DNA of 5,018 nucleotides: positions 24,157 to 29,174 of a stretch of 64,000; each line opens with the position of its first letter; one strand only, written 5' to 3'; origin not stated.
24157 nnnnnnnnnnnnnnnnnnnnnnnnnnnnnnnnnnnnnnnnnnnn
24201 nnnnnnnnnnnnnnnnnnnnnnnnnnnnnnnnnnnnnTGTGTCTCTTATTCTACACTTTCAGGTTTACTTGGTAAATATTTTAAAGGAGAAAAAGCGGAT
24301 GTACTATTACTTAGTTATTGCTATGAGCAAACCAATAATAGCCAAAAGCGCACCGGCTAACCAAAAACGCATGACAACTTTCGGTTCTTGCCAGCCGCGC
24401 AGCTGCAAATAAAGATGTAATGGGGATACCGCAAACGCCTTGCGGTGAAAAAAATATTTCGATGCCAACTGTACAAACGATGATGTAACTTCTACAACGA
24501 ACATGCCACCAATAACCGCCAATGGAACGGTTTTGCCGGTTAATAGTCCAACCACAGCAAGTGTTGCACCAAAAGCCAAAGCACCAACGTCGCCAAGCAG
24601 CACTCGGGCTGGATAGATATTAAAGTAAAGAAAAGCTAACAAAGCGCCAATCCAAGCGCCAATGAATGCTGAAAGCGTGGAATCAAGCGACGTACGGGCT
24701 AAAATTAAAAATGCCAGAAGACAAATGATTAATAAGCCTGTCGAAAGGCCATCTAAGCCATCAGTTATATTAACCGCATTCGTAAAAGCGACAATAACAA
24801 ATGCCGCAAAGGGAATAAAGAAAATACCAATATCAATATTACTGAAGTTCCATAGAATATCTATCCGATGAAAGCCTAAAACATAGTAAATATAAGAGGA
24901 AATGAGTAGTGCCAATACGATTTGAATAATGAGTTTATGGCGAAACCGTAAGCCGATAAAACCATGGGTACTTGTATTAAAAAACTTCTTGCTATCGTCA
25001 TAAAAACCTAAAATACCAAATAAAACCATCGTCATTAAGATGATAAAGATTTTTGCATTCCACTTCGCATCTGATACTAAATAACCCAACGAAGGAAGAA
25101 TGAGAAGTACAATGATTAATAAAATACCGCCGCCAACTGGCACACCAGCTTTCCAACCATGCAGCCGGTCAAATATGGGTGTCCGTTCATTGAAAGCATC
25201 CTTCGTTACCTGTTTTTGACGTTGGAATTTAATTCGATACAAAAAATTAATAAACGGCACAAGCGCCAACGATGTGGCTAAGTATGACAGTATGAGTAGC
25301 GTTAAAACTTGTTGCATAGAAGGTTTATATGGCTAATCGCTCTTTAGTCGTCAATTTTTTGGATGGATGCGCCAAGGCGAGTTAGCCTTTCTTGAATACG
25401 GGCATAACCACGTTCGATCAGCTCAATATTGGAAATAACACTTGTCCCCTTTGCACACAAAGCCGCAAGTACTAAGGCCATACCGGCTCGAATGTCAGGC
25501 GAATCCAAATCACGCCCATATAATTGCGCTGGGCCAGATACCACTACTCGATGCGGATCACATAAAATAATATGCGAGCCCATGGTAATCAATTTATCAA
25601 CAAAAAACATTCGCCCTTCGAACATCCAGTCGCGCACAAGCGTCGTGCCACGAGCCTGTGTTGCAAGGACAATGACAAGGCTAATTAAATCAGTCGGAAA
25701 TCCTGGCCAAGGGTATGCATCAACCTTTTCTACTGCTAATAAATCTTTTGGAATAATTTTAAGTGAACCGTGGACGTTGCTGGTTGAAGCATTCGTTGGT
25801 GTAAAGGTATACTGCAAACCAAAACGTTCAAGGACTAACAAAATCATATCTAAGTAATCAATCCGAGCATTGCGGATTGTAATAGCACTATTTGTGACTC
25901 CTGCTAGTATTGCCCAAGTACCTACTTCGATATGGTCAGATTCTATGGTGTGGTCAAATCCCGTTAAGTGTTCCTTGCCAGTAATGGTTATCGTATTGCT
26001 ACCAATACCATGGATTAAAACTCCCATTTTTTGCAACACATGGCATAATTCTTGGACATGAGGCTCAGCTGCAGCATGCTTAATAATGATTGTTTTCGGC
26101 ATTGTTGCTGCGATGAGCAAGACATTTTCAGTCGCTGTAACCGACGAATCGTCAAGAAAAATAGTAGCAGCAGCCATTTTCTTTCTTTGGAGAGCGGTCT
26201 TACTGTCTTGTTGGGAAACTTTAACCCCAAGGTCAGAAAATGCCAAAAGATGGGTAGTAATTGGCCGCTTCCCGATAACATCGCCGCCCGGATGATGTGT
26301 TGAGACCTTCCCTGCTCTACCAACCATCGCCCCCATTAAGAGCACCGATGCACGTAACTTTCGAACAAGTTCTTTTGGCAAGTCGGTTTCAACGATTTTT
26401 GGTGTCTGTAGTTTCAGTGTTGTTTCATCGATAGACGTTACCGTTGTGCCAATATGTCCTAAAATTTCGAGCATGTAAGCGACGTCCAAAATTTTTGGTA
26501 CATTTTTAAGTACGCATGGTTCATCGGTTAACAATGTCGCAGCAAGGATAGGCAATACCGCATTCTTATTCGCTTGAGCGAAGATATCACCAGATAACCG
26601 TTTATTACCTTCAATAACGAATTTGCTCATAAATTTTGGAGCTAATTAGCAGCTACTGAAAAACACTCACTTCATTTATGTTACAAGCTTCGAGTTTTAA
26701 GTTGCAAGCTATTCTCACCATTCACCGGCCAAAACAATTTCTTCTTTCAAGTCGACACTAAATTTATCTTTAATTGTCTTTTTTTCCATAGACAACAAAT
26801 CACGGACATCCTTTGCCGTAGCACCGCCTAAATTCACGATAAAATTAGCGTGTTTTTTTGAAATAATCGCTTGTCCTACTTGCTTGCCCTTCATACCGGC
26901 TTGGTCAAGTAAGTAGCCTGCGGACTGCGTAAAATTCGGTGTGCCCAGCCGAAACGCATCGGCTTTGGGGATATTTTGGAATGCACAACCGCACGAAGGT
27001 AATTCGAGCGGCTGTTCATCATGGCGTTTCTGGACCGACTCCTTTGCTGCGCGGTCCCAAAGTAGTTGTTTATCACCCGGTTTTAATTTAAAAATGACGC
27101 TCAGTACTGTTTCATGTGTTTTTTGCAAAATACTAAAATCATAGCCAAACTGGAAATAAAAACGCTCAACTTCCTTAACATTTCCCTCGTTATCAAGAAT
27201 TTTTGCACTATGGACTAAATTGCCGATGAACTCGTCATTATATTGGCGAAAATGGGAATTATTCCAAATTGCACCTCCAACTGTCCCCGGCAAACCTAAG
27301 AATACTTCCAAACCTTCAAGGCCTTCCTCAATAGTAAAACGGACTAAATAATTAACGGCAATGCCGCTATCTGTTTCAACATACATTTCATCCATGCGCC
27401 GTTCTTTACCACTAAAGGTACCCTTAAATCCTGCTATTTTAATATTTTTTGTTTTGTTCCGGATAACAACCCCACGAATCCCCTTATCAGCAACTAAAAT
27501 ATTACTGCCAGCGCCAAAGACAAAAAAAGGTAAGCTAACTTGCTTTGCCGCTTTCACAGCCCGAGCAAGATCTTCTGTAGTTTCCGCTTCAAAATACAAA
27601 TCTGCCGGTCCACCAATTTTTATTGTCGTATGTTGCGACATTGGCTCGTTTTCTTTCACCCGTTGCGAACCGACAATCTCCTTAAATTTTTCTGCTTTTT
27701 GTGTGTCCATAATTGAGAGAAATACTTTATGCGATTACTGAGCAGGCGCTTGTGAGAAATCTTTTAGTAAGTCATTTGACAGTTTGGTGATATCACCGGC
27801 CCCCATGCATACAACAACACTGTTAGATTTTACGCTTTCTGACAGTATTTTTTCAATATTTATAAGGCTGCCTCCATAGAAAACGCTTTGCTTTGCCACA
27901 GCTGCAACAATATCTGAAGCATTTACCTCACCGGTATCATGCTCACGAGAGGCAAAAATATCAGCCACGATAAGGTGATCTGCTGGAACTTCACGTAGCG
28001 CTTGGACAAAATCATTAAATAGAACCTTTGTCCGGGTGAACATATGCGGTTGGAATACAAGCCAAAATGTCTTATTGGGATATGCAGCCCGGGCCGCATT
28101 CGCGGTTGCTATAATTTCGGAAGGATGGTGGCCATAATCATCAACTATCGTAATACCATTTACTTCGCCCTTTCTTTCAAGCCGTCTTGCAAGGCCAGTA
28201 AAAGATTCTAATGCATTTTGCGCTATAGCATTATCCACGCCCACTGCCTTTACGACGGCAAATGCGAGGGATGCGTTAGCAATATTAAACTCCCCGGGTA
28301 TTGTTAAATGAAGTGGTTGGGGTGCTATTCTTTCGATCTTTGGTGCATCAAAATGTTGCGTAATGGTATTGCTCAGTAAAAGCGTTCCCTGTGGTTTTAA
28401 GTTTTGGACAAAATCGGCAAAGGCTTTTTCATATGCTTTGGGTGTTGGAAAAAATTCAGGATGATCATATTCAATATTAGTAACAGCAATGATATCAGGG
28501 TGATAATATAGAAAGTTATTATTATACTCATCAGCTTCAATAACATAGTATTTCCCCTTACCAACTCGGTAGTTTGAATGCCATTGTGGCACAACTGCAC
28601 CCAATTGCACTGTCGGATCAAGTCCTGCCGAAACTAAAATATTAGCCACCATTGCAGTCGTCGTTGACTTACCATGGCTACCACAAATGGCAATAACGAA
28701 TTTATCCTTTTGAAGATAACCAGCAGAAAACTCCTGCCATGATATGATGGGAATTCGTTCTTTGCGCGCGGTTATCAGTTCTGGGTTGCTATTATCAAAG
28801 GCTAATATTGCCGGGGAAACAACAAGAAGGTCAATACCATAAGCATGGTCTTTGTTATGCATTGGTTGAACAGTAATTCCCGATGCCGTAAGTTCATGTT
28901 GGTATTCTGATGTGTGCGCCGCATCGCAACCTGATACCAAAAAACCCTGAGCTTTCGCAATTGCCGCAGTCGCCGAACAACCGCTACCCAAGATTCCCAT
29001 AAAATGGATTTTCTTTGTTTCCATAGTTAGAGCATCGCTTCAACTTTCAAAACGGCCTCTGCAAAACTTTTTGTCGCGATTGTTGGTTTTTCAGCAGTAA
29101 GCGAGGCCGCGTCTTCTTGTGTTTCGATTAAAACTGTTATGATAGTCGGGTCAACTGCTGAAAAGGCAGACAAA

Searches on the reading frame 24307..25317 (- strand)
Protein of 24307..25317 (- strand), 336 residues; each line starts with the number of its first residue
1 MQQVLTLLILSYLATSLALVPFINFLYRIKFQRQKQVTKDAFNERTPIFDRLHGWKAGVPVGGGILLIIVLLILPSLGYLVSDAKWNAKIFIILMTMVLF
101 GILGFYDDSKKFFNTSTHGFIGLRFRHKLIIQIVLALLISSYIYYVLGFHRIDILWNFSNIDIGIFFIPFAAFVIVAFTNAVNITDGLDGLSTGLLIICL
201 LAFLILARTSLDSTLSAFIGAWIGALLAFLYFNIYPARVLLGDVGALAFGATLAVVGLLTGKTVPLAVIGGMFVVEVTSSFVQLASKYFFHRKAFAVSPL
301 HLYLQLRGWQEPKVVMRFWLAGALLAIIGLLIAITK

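Call 100: search_protein_families(library=pfam, max_evalue=0.00001, proteins=[window:24307-25317:-])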
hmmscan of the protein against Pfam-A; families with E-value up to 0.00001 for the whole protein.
window:24307-25317:- (336 aa): 1 family
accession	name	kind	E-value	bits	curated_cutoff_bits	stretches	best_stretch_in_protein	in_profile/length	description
PF00953.26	Glycos_transf_4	-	5.9e-31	108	27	1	91-259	2-158/160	Glycosyl transferase family 4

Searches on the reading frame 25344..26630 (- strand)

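Call 100: search_protein_families(library=pfam, max_evalue=0.00001, proteins=[window:25344-26630:-])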
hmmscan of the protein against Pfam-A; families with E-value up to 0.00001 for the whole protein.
window:25344-26630:- (428 aa): 1 family
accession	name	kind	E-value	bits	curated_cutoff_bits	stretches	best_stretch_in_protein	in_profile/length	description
PF00275.25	EPSP_synthase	-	6.3e-73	246.3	22.8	1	7-416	2-417/417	EPSP synthase (3-phosphoshikimate 1-carboxyvinyltransferase)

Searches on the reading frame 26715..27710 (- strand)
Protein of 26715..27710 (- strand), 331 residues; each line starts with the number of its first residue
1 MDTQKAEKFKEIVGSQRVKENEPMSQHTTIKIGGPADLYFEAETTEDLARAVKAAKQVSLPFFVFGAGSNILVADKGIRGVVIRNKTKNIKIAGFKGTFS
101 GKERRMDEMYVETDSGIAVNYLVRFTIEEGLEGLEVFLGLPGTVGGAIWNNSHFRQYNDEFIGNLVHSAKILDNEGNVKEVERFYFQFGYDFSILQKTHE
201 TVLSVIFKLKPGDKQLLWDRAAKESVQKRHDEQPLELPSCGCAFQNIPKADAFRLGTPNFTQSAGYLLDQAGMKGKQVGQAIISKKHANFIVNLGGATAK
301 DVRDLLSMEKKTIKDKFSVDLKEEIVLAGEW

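Call 9: search_protein_families(library=pfam, proteins=[window:26715-27710:-])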
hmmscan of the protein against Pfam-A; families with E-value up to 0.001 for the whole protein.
window:26715-27710:- (331 aa): 2 families
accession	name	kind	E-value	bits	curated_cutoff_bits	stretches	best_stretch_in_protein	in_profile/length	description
PF02873.21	MurB_C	-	6.5e-27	94.1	27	1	221-326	5-97/99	UDP-N-acetylenolpyruvoylglucosamine reductase, C-terminal domain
PF01565.28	FAD_binding_4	-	3e-15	56.6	26.4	1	37-181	2-138/139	FAD binding domain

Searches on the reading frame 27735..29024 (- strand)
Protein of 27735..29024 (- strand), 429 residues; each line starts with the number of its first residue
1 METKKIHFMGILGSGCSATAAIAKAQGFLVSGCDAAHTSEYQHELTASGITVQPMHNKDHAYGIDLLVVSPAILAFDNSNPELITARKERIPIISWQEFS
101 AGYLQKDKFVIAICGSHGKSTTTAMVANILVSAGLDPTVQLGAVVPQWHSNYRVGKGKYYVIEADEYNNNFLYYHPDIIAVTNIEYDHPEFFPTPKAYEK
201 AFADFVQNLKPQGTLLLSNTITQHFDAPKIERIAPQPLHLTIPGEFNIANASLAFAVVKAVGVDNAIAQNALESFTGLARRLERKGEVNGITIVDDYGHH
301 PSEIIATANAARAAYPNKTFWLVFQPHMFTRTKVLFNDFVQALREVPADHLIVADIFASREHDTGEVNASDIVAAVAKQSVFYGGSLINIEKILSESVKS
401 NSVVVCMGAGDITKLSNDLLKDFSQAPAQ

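Call 9: search_protein_families(library=pfam, proteins=[window:27735-29024:-])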
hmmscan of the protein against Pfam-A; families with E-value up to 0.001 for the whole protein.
window:27735-29024:- (429 aa): 3 families
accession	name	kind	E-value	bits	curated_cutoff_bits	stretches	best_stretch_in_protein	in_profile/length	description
PF02875.26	Mur_ligase_C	-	2.3e-17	64.5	28.4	1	280-410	1-127/127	Mur ligase, glutamate ligase domain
PF08245.18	Mur_ligase_M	-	2e-14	54.5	24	1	113-219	1-123/200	Mur ligase middle domain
PF01225.30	Mur_ligase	-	9.2e-14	52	21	1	5-101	1-88/95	Mur ligase family, catalytic domain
